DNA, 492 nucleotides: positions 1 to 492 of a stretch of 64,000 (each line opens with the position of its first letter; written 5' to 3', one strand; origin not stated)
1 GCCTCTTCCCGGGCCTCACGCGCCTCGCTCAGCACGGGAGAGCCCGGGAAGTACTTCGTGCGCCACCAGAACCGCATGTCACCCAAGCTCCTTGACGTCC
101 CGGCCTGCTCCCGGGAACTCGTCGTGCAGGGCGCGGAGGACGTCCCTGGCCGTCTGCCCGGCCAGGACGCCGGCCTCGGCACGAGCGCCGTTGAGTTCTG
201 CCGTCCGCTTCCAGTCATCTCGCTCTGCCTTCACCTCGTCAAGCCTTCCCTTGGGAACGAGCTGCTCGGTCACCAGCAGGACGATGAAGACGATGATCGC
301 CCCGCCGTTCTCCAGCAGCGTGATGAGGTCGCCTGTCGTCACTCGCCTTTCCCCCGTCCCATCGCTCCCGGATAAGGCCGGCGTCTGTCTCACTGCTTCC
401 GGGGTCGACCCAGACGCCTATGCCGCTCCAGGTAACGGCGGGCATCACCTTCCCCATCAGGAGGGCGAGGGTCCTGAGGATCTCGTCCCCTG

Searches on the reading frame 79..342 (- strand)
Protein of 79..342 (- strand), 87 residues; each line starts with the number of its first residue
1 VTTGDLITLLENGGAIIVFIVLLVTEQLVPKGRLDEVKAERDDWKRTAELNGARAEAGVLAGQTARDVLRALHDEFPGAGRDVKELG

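Call 35: search_protein_families(library=pfam, alignment_id=A2, max_evalue=0.001)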
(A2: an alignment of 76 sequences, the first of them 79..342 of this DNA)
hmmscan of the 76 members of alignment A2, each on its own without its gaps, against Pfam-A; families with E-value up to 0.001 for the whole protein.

A. member 1, window:79-342:- (87 aa): 0 families

B. families by the number of members that match (of 76 scanned): 11 families
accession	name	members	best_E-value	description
PF24623.2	Phage_zn_bind_8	2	4.4e-07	Putative DNA-binding phage zinc finger domain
PF13349.12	DUF4097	1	1.2e-16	Toastrack DUF4097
PF02467.21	Whib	1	4.3e-15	Transcription factor WhiB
PF23140.1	Gp80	1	2.3e-13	Podophage GP4 fiber I protein gp80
PF01145.31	Band_7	1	1.1e-07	SPFH domain / Band 7 family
PF13545.12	HTH_Crp_2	1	1.2e-05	Crp-like helix-turn-helix domain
PF12802.13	MarR_2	1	4.4e-05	MarR family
PF09339.16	HTH_IclR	1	8.2e-05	IclR helix-turn-helix domain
PF18143.6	HAD_SAK_2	1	9.1e-05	HAD domain in Swiss Army Knife RNA repair proteins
PF20120.5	DUF6510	1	0.00015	Family of unknown function (DUF6510)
PF25213.1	HVO_A0261_N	1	0.00051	HVO_A0261 N-terminal domain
